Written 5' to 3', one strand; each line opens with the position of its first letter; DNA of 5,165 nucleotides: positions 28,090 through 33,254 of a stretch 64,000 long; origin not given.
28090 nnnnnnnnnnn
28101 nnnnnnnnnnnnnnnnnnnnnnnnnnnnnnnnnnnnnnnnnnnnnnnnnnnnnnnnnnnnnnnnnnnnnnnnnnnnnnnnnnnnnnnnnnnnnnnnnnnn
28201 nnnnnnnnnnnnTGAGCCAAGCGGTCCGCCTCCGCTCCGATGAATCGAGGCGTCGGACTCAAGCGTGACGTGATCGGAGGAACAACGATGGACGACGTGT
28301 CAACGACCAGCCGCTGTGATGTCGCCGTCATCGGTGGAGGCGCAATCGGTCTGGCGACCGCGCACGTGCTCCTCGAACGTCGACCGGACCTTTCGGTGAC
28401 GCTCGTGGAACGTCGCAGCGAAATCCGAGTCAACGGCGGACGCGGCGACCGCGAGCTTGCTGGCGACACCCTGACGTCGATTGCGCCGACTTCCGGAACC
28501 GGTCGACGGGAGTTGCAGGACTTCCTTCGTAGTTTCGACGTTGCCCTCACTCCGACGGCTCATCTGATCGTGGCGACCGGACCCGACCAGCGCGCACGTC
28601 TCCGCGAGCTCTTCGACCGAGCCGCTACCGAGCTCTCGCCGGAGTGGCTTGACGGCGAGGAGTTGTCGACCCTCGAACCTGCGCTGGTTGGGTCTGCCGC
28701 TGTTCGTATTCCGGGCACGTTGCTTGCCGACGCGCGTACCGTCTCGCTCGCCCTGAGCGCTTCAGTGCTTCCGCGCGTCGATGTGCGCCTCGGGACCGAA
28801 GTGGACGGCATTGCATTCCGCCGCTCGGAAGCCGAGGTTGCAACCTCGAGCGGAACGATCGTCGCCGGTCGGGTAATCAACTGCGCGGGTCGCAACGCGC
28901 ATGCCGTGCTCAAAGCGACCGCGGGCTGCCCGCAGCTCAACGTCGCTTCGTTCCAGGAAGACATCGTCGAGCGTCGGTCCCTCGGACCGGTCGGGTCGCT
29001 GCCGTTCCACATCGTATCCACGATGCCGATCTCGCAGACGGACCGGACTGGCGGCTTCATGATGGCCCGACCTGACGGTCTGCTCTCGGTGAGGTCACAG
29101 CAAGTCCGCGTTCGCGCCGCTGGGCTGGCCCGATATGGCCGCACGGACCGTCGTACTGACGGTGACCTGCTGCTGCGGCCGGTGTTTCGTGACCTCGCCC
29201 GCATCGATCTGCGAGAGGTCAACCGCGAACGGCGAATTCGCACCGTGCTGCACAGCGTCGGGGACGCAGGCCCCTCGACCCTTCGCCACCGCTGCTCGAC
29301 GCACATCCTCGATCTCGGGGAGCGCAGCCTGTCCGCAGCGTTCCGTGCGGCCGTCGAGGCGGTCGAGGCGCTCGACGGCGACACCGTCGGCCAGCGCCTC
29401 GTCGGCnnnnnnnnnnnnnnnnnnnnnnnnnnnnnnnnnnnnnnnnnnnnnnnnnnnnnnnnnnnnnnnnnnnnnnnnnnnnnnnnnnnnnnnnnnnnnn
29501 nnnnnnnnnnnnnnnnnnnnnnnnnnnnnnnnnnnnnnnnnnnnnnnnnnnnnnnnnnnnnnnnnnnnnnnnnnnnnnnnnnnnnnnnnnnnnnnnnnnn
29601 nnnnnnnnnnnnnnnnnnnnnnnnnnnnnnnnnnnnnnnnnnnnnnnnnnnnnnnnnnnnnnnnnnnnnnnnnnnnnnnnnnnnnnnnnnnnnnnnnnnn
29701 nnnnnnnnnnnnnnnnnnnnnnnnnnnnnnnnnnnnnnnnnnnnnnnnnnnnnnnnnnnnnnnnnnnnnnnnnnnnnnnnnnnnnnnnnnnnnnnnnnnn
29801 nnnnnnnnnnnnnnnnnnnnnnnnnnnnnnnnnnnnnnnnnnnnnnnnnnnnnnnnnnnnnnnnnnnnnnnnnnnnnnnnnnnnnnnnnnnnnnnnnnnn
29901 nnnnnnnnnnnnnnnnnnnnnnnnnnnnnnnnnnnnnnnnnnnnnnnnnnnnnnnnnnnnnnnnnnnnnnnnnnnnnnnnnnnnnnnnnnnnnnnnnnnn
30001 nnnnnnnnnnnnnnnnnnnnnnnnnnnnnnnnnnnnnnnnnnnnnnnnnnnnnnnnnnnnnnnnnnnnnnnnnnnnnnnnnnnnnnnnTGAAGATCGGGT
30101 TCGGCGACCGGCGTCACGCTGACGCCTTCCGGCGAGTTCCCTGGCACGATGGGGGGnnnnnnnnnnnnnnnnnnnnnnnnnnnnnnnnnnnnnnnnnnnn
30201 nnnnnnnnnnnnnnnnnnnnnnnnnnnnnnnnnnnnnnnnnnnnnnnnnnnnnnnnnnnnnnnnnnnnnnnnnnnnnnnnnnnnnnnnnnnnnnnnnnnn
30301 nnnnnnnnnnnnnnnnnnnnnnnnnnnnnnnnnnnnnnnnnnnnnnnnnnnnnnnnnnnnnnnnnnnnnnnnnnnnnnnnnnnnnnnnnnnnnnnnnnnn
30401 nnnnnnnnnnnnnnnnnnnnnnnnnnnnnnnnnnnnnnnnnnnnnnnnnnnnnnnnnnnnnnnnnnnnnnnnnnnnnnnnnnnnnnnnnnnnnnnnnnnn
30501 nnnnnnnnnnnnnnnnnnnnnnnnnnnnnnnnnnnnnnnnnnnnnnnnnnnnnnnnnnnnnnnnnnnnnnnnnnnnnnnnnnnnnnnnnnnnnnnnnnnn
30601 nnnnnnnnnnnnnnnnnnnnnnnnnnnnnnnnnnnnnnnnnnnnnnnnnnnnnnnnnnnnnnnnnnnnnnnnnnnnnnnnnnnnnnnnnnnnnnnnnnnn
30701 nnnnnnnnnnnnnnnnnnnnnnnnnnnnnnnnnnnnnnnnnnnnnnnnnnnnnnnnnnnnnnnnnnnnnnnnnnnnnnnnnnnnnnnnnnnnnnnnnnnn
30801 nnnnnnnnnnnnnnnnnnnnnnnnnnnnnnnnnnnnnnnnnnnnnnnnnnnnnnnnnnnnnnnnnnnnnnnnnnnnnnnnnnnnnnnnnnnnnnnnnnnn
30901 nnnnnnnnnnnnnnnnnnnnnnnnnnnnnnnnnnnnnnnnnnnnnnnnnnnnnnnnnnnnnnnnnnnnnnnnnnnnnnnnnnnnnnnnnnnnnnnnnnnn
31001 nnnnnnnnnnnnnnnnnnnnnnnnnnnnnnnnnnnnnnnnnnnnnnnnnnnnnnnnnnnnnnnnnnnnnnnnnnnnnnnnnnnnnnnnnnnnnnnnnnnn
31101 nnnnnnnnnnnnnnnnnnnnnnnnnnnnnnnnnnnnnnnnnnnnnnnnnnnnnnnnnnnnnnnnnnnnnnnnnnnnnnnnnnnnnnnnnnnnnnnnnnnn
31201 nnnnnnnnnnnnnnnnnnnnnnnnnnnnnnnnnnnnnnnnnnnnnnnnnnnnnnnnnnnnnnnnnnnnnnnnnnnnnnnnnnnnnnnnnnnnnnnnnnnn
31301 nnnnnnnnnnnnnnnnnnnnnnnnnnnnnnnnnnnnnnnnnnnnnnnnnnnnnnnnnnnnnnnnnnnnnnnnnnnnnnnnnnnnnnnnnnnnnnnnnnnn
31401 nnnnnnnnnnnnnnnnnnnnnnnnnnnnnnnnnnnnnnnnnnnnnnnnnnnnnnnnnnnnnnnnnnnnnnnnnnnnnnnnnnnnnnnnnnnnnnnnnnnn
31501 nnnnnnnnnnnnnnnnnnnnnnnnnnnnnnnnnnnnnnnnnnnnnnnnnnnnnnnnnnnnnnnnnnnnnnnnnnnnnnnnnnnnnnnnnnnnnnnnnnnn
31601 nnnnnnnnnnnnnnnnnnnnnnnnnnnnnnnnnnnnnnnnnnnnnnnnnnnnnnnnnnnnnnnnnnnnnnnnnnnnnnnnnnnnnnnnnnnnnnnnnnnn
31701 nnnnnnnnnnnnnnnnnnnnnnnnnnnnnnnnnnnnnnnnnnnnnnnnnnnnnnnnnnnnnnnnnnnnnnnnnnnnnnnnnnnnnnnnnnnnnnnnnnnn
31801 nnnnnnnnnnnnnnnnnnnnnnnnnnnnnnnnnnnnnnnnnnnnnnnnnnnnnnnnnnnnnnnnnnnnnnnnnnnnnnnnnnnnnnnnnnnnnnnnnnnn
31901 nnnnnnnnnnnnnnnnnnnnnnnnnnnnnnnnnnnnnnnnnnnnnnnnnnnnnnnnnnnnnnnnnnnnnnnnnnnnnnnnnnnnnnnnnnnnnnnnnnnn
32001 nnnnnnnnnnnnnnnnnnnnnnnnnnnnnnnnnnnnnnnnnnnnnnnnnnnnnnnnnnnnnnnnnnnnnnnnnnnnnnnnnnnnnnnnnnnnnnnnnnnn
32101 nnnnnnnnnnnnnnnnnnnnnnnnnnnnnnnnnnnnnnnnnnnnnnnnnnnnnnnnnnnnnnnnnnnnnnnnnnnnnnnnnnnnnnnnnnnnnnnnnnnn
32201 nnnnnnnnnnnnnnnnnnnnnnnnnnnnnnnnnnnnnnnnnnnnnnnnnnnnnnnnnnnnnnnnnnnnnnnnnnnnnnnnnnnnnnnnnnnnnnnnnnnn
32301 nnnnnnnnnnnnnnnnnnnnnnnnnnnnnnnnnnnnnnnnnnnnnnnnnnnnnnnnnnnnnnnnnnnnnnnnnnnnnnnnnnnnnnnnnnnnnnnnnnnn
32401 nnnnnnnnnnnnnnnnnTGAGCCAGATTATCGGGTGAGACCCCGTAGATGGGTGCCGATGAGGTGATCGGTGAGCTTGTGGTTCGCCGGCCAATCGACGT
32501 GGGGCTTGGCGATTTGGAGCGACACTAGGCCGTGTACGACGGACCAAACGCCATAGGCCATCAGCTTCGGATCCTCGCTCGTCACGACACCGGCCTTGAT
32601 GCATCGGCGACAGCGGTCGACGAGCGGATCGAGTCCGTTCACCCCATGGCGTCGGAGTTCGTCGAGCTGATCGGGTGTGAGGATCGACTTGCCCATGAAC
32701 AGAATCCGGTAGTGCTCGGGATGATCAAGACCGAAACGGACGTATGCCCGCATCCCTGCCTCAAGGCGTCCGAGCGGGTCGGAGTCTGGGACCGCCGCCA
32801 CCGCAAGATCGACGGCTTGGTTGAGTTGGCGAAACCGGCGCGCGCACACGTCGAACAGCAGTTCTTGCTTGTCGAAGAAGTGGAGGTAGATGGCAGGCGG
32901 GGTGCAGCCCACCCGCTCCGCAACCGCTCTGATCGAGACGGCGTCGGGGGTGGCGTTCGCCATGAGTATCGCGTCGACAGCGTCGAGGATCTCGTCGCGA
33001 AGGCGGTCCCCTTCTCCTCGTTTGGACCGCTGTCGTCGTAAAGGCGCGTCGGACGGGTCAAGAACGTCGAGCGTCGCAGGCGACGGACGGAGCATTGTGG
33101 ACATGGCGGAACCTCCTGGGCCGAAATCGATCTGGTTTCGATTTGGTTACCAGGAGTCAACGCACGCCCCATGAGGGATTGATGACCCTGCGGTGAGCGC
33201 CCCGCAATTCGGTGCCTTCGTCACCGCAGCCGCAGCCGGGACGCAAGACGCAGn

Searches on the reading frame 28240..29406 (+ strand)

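Call 60: search_protein_families(library=pfam, proteins=[window:28240-29406:+], max_evalue=0.001)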
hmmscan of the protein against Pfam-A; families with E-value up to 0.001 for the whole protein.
window:28240-29406:+ (389 aa): 7 families
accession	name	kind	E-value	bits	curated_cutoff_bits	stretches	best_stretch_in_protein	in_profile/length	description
PF01266.30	DAO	-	3.6e-23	83.1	27.9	1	27-287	1-270/353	FAD dependent oxidoreductase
PF07992.20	Pyr_redox_2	-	8.9e-06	25.8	26.1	0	27-63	144-178/291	Pyridine nucleotide-disulphide oxidoreductase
PF01946.23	Thi4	-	9.5e-06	25.4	26.2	1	15-68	7-57/235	Thi4 family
PF13450.12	NAD_binding_8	-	6.8e-05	23.5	21.9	1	30-62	1-31/68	NAD(P)-binding Rossmann-like domain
PF00070.33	Pyr_redox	-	0.00015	22.7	22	1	28-63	2-35/82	Pyridine nucleotide-disulphide oxidoreductase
PF05834.18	Lycopene_cycl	-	0.00022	20.9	23.4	1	27-60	1-34/380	Lycopene cyclase protein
PF13738.12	Pyr_redox_3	-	0.00046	20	30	0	180-234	96-150/305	Pyridine nucleotide-disulphide oxidoreductase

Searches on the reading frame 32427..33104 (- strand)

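Call 60: search_protein_families(library=pfam, proteins=[window:32427-33104:-], max_evalue=0.001)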
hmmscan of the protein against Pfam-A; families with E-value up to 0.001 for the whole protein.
window:32427-33104:- (225 aa): 3 families
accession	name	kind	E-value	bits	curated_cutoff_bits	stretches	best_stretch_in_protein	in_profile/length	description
PF13305.11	TetR_C_33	-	8.2e-16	59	26.8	1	114-209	1-92/103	Tetracyclin repressor-like, C-terminal domain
PF00440.29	TetR_N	-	8.9e-08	32.2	24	1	53-85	14-46/47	Bacterial regulatory proteins, tetR family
PF17932.6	TetR_C_24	-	2.3e-05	25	26.4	1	108-193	2-87/114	Tetracyclin repressor-like, C-terminal domain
